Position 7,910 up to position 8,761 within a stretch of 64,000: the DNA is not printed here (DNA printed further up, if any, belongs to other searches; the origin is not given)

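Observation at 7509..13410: Six-gene translationally coupled operon of three divergent flavodoxin-fold proteins, two unknown polytopic membrane proteins and a DUF4177-like peptide, isolated between two long non-coding stretches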

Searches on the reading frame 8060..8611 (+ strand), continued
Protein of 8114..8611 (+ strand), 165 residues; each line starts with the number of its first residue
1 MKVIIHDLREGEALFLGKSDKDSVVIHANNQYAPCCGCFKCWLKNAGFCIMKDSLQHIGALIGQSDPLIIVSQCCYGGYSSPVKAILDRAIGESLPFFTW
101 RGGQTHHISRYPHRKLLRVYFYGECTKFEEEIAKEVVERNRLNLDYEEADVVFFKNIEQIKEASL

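Call 42: search_protein_families(library=pfam, proteins=[L023:6399-7193:+, L023:7241-8011:+, L034:4452-5696:-, L013:3361-4500:-, L021:8349-9719:-, L016:18370-20310:-, L036:3949-5769:-, L035:2129-3124:-, L012:11201-13783:+, L034:5666-6136:-], max_evalue=0.01)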
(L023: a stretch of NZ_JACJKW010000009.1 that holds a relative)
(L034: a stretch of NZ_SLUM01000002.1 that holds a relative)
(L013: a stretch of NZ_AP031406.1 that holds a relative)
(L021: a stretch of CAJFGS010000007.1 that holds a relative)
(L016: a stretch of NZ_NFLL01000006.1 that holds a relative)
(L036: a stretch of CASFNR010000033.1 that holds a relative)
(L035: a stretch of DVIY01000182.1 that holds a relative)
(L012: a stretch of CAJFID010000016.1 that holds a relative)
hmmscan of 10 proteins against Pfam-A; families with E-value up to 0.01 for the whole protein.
L023:6399-7193:+ (264 aa): 0 families

L023:7241-8011:+ (256 aa): 1 family
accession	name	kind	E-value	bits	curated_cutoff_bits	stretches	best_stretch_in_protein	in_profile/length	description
PF10935.13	DUF2637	-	0.0058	17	22.8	1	6-66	78-136/161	Protein of unknown function (DUF2637)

L034:4452-5696:- (414 aa): 0 families

L013:3361-4500:- (379 aa): 1 family
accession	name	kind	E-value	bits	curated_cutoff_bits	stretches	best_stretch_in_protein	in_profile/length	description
PF05816.16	TelA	-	1.4e-117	393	30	1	45-373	1-331/332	Toxic anion resistance protein (TelA)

L021:8349-9719:- (456 aa): 2 families
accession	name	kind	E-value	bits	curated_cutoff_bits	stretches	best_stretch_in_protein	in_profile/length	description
PF01554.23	MatE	-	2.3e-50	170.9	24.9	2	20-180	1-160/161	MatE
PF13440.11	Polysacc_synt_3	-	0.00018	21.3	23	1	10-65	173-228/293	Polysaccharide biosynthesis protein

L016:18370-20310:- (646 aa): 4 families
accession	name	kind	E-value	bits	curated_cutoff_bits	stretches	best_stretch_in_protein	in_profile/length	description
PF14287.11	DUF4368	-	6.2e-25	87.6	25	1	485-551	1-67/67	Domain of unknown function (DUF4368)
PF00239.26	Resolvase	-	7.9e-22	78.3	23.3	1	12-160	2-144/145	Resolvase, N terminal domain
PF07508.19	Recombinase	-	7.6e-20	71.5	21.1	1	184-312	1-99/102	Recombinase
PF13408.12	Zn_ribbon_recom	-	1.7e-12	47.9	25.3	1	326-394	1-58/58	Recombinase zinc beta ribbon domain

L036:3949-5769:- (606 aa): 28 families (the best 25 are shown)
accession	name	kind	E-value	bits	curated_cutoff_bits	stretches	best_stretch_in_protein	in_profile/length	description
PF00005.33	ABC_tran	-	4.2e-55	186.6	25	2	362-505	2-137/137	ABC transporter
PF13304.12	AAA_21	-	7.3e-19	69.4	27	2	170-238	224-295/304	AAA domain, putative AbiEii toxin, Type IV TA system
PF02463.25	SMC_N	-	1e-14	54.9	40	2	374-539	27-202/220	RecF/RecN/SMC N terminal domain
PF13555.12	AAA_29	-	2.6e-08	33.9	27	1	361-405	12-55/61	P-loop containing region of AAA domain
PF13401.12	AAA_22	-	2.2e-07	31.7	27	0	374-525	8-110/130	AAA domain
PF13175.12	AAA_15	-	3.8e-07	30.5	32.1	1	373-427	25-83/374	AAA ATPase domain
PF03193.22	RsgA_GTPase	-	1.4e-05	25.4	30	0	345-402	81-137/174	RsgA GTPase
PF13479.12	AAA_24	-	3.7e-05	24.1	27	0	77-110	6-36/195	AAA domain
PF01078.27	Mg_chelatase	-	0.00029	20.8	20.3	0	371-402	22-53/207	Magnesium chelatase, subunit ChlI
PF13481.12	AAA_25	-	0.00037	20.6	27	0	63-90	23-50/195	AAA domain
PF01935.23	DUF87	-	0.00044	20.8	23.2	0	373-395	25-47/220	Helicase HerA, central domain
PF01926.29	MMR_HSR1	-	0.00047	20.7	21.9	0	373-416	1-40/113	50S ribosome-binding GTPase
PF13558.12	SbcC_Walker_B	-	0.00054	20.6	27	0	494-520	63-89/90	SbcC/RAD50-like, Walker B motif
PF00503.26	G-alpha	-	0.00061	19.5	48.8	0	372-424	22-72/333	G-protein alpha subunit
PF00910.28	RNA_helicase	-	0.0012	19.7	21.5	0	78-93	3-18/105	RNA helicase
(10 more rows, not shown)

L035:2129-3124:- (331 aa): 2 families
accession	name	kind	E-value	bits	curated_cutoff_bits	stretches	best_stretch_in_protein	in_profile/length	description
PF13263.12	PHP_C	-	1.1e-05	25.2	21.3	1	173-221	6-54/56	PHP-associated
PF02811.25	PHP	-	0.0002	22.2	26.4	1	19-88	14-75/164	PHP domain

L012:11201-13783:+ (860 aa): 2 families
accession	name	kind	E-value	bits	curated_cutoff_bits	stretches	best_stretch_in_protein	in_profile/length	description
PF13620.12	CarboxypepD_reg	-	3.3e-07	31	32.3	1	162-233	5-77/82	Carboxypeptidase regulatory-like domain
PF13715.12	CarbopepD_reg_2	-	0.0056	17.1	32.2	0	163-228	5-68/88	CarboxypepD_reg-like domain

L034:5666-6136:- (156 aa): 0 families

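Call 68: search_protein_families(library=pfam, proteins=[L013:664-2289:-, L013:4527-5582:-, L013:5579-6187:-, L013:6187-7794:-, L013:20400-21077:-, L023:12168-13277:+, L023:13249-14262:+, L023:16099-17589:-, L034:421-1725:-], max_evalue=0.001)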
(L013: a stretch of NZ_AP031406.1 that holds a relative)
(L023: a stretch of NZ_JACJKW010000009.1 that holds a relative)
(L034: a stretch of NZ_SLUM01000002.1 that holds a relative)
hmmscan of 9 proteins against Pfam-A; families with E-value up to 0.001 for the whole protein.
L013:664-2289:- (541 aa): 9 families
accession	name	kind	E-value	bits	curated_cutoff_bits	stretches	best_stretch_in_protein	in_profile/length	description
PF00890.30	FAD_binding_2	-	1.4e-39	137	20.4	1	37-510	1-402/414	FAD binding domain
PF01266.30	DAO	-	5.9e-10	39.6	27.9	1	37-251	1-207/353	FAD dependent oxidoreductase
PF12831.13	FAD_oxidored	-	8.5e-07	29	27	1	37-67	1-31/416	FAD dependent oxidoreductase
PF01134.28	GIDA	-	1.8e-06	27.7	22.1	1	37-65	1-29/391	Glucose inhibited division protein A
PF07992.20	Pyr_redox_2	-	4.6e-06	26.7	26.1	1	37-65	2-30/291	Pyridine nucleotide-disulphide oxidoreductase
PF01262.27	AlaDh_PNT_C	-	6.3e-06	26.2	23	1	30-68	23-61/214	Alanine dehydrogenase/PNT, C-terminal domain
PF13450.12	NAD_binding_8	-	1e-05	26.1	21.9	1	40-70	1-31/68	NAD(P)-binding Rossmann-like domain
PF03486.20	HI0933_like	-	5.2e-05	23.2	50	1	37-69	2-34/244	HI0933-like protein Rossmann domain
PF01946.23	Thi4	-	0.0001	22.1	26.2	1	29-67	11-50/235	Thi4 family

L013:4527-5582:- (351 aa): 0 families

L013:5579-6187:- (202 aa): 1 family
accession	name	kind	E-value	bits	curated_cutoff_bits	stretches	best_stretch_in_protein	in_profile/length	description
PF10112.14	Halogen_Hydrol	-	5.1e-26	92.3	29.8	1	5-191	2-190/191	5-bromo-4-chloroindolyl phosphate hydrolysis protein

L013:6187-7794:- (535 aa): 4 families
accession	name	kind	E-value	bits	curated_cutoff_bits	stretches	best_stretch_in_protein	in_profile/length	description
PF13531.11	SBP_bac_11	-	4.6e-15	56.4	25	1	53-303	10-226/227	Bacterial extracellular solute-binding protein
PF00092.34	VWA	-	6.3e-09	36.7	23.8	1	361-518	5-160/174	von Willebrand factor type A domain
PF13768.12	VWA_3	-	7.9e-07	29.7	27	1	361-514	6-150/155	von Willebrand factor type A domain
PF13519.12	VWA_2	-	1.3e-06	29.5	27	1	358-472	1-107/107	von Willebrand factor type A domain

L013:20400-21077:- (225 aa): 0 families

L023:12168-13277:+ (369 aa): 1 family
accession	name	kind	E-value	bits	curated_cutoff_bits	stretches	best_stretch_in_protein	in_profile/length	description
PF12385.14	Peptidase_C70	-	2e-05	24.9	19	1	220-338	19-126/141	Papain-like cysteine protease AvrRpt2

L023:13249-14262:+ (337 aa): 0 families

L023:16099-17589:- (496 aa): 1 family
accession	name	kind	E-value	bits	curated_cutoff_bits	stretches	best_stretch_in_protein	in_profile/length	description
PF09603.15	Fib_succ_major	-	3.7e-05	24.5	33.9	0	253-494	6-186/187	Fibrobacter succinogenes major domain (Fib_succ_major)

L034:421-1725:- (434 aa): 4 families
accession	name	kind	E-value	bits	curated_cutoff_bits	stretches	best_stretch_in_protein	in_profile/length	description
PF04326.19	SLFN_AlbA_2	-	1.1e-21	78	25.3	1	5-121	1-117/118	Schlafen, AlbA_2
PF13749.12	HATPase_c_4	-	1.9e-17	63.5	26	1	277-357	6-89/89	Putative ATP-dependent DNA helicase recG C-terminal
PF22168.2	DIP2311-like_C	-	1.6e-08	35.1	27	1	389-433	18-62/63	Transcriptional regulator DIP2311-like, C-terminal domain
PF12802.13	MarR_2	-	1.1e-05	26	27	1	380-423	9-53/61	MarR family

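Call 73: search_protein_representatives(alignment_id=A1)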
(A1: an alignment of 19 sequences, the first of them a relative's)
Query: 19 sequences, 396 profile positions. Proteins with E-value up to 0.001 (for the whole library): 112; up to 1e-10: 82; up to 1e-30: 42. The best 112 are listed.
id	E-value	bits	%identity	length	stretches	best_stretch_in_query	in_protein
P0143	3.1e-220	747.4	-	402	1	1-390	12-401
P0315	3.8e-124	431.0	-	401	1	2-394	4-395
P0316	2.2e-119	415.3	-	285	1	1-275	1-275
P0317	2.4e-119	415.2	-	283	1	119-391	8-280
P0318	8.0e-108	377.2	-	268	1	1-208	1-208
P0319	1.4e-87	310.5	-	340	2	146-392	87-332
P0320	1.7e-80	287.3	-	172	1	221-390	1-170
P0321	2.1e-71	257.3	-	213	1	153-355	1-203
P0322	1.8e-69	251.0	-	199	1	1-136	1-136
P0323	1.1e-66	241.8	-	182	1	171-309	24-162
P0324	5.1e-66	239.6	-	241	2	147-290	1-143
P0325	1.6e-65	238.0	-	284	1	139-394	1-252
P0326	3.1e-64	233.7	-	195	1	144-276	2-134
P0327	1.2e-61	225.2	-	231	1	147-370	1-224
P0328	2.6e-61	224.1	-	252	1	37-211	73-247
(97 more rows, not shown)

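Call 75: fold_search(model_id=the predicted structure, library=pdb)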
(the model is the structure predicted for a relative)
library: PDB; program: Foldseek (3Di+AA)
matches with E <= 10: 171; with E <= 0.001: 0
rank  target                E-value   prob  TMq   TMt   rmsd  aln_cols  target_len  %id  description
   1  4xh9_D                1.7e-01  0.13  0.13  0.14  21.9       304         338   14  CRYSTAL STRUCTURE OF HUMAN RHOA IN COMPLEX WITH DH/PH FRAGMENT OF THE GUANINE NUCLEOTIDE EXCHANGE FACTOR NET1 (released 2015-01-14)
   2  4xh9_A                2.6e-01  0.14  0.14  0.16  24.0       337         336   12  CRYSTAL STRUCTURE OF HUMAN RHOA IN COMPLEX WITH DH/PH FRAGMENT OF THE GUANINE NUCLEOTIDE EXCHANGE FACTOR NET1 (released 2015-01-14)
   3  2qux_M                3.4e-01  0.14  0.08  0.19  12.2        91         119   14  PP7 coat protein dimer in complex with RNA hairpin (released 2007-12-18)
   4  8chv_C                4.2e-01  0.15  0.08  0.19  13.7       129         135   12  Crystal structure of human PURA (fragment Glu57-Glu212, PUR repeat I and II) R140P mutant (released 2024-02-21)
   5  8alo_B                4.7e-01  0.14  0.08  0.15  12.3        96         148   16  Heterodimer formation of sensory domains of Vibrio cholerae regulators ToxR and ToxS (released 2023-09-13)
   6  2qud_B                5.2e-01  0.13  0.09  0.22  11.6       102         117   14  PP7 Coat Protein Dimer (released 2007-12-18)
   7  8chv_B                5.5e-01  0.15  0.09  0.20  13.7       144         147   10  Crystal structure of human PURA (fragment Glu57-Glu212, PUR repeat I and II) R140P mutant (released 2024-02-21)
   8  3exz_A                7.9e-01  0.11  0.08  0.17  11.5        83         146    5  Crystal structure of the MaoC-like dehydratase from Rhodospirillum rubrum. Northeast Structural Genomics Consortium ta (released 2008-10-28)
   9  5afu_K                7.9e-01  0.06  0.08  0.09  10.6        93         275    5  Cryo-EM structure of dynein tail-dynactin-BICD2N complex (released 2015-03-11)
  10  3exz_B                8.3e-01  0.11  0.08  0.17  11.5        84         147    5  Crystal structure of the MaoC-like dehydratase from Rhodospirillum rubrum. Northeast Structural Genomics Consortium ta (released 2008-10-28)
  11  2vj0_A                8.3e-01  0.10  0.07  0.11  17.2       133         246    9  Crystal structure of the alpha-adaptin appendage domain, from the AP2 adaptor complex, in complex with an FXDNF peptid (released 2007-12-25)
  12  9fqr_Xh               8.8e-01  0.20  0.10  0.11   9.0        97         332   12  96-nm repeat of axonemal doublet microtubules from bovine sperm (released 2025-03-26)
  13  7pdz_F                1.0e+00  0.06  0.07  0.09  11.6        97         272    5  Structure of capping protein bound to the barbed end of a cytoplasmic actin filament (released 2021-09-01)
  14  3aaa_A                1.1e+00  0.12  0.09  0.12  12.9       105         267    2  Crystal Structure of Actin capping protein in complex with V-1 (released 2010-08-04)
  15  1qtp                  1.1e+00  0.10  0.08  0.11  14.6       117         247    9  CRYSTAL STRUCTURE OF THE AP-2 CLATHRIN ADAPTOR ALPHA-APPENDAGE (released 1999-07-12)
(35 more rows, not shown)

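Call 76: search_protein_families(library=pfam, alignment_id=A3, max_evalue=0.01)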
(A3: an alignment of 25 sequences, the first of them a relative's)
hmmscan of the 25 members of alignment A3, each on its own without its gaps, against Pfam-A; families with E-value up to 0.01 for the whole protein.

A. member 1, P0382 (174 aa): 0 families

B. families by the number of members that match (of 25 scanned): 6 families
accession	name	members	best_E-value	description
PF15102.11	TMEM154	1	0.0033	TMEM154 protein family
PF25259.1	DUF7860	1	0.0056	Family of unknown function (DUF7860)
PF09930.14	DUF2162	1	0.0062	Predicted transporter (DUF2162)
PF09973.14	DUF2208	1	0.0066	Predicted membrane protein (DUF2208)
PF11139.14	SfLAP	1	0.0067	Sap, sulfolipid-1-addressing protein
PF07332.16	Phage_holin_3_6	1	0.007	Putative Actinobacterial Holin-X, holin superfamily III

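Call 80: search_protein_families(library=ncbifam, proteins=[L016:5818-6543:-, L016:4862-5821:-, L016:3588-4751:-, L016:2900-3712:-, L016:2204-2875:-, L016:760-2199:-, L023:6399-7193:+, L023:7241-8011:+, L016:18370-20310:-], max_evalue=0.001)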
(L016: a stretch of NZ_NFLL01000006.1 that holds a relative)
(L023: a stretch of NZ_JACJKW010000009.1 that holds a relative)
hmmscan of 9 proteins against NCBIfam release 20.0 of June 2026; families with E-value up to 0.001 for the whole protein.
L016:5818-6543:- (241 aa): 19 families
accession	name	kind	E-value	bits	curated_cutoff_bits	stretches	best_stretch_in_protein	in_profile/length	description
NF006178.0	PRK08311.2-6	equivalog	8e-55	186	306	1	2-234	2-234/236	RNA polymerase sigma factor SigI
NF006174.0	PRK08311.2-2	equivalog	2.2e-47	161.4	319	1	13-233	24-250/252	RNA polymerase sigma factor SigI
TIGR02895.1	spore_sigI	equivalog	4.9e-47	160.5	185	1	11-229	1-217/219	RNA polymerase sigma-I factor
NF006175.0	PRK08311.2-3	subfamily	2.1e-46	158.4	244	1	4-221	4-222/244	RNA polymerase sigma factor SigI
NF006176.0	PRK08311.2-4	equivalog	3e-46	157.8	260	1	13-233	20-240/249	RNA polymerase sigma factor SigI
NF006172.0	PRK08311.1-3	equivalog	5.4e-40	137.8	318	1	15-235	24-246/248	RNA polymerase sigma factor SigI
NF006173.0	PRK08311.2-1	subfamily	4.1e-39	134.4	287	1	14-236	25-247/251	RNA polymerase sigma factor SigI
NF006170.0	PRK08311.1-1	equivalog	1.1e-38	133.4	271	1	6-232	5-213/221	RNA polymerase sigma factor SigI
NF006171.0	PRK08311.1-2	equivalog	9.8e-31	107.3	451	1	6-230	12-231/239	RNA polymerase sigma factor SigI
NF006177.0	PRK08311.2-5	equivalog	2e-27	96.3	498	1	17-227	16-222/237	RNA polymerase sigma factor SigI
TIGR02937.1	sigma70-ECF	superfamily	1.7e-11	44.1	42.9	1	20-144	2-123/165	sigma-70 family RNA polymerase sigma factor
NF004471.0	PRK05803.1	subfamily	5.2e-07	29.1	252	1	3-128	36-162/235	RNA polymerase sporulation sigma factor SigK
NF005809.0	PRK07670.1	equivalog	1.5e-06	27.9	326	1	4-99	8-105/255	FliA/WhiG family RNA polymerase sigma factor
NF006147.0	PRK08295.1-4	equivalog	1.8e-06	27.7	212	1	12-144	15-151/201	RNA polymerase factor sigma-70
NF005413.0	PRK06986.1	subfamily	5.6e-06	26.4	201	1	10-101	5-97/241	RNA polymerase sigma factor FliA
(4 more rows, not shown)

L016:4862-5821:- (319 aa): 0 families

L016:3588-4751:- (387 aa): 0 families

L016:2900-3712:- (270 aa): 0 families

L016:2204-2875:- (223 aa): 1 family
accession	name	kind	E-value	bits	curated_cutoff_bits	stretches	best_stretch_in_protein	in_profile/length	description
NF007431.0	PRK09977.1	equivalog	8.7e-09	35.3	214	1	72-212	69-212/215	MgtC/SapB family protein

L016:760-2199:- (479 aa): 0 families

L023:6399-7193:+ (264 aa): 0 families

L023:7241-8011:+ (256 aa): 0 families

L016:18370-20310:- (646 aa): 5 families
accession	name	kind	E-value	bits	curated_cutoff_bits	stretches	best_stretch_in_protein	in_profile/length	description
NF047343.1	SCCmet_CcrB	equivalog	1.4e-30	106.5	900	1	6-485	4-447/542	cassette chromosome recombinase CcrB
NF041201.1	recomb_XisF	equivalog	1.1e-27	97.1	375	1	58-420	40-385/465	fdxN element excision recombinase XisF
NF047347.1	SCCmet_CcrC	equivalog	2.4e-22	79.2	900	2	11-199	5-195/558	cassette chromosome recombinase CcrC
NF047344.1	SCCmet_CcrA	equivalog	1.6e-19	70.4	700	2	27-214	15-198/442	cassette chromosome recombinase CcrA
NF049883.1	resolv_YneB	equivalog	9e-05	22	175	1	13-119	4-107/211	YneB family resolvase-like protein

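Call 85: search_solved_structures(query=A5, max_evalue=1, show_alignments=2)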
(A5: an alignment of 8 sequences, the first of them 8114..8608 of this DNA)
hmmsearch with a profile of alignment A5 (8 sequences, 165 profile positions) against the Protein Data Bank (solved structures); distinct sequences matched with E-value up to 1: 0.

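Call 115: search_protein_families(library=pfam, proteins=[L038:2201-2992:-], max_evalue=0.01)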
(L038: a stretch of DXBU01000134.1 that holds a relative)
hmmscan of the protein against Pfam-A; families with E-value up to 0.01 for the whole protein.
L038:2201-2992:- (263 aa): 3 families
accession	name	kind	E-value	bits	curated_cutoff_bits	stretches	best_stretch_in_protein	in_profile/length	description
PF01695.23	IstB_IS21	-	2e-61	208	24.1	1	23-256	3-234/238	IstB-like ATP binding protein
PF20720.3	nSTAND3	-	4e-06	27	27.2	1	110-224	13-120/155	Novel STAND NTPase 3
PF00004.35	AAA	-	0.00032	21.6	21.2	1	118-216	2-110/131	ATPase family associated with various cellular activities (AAA)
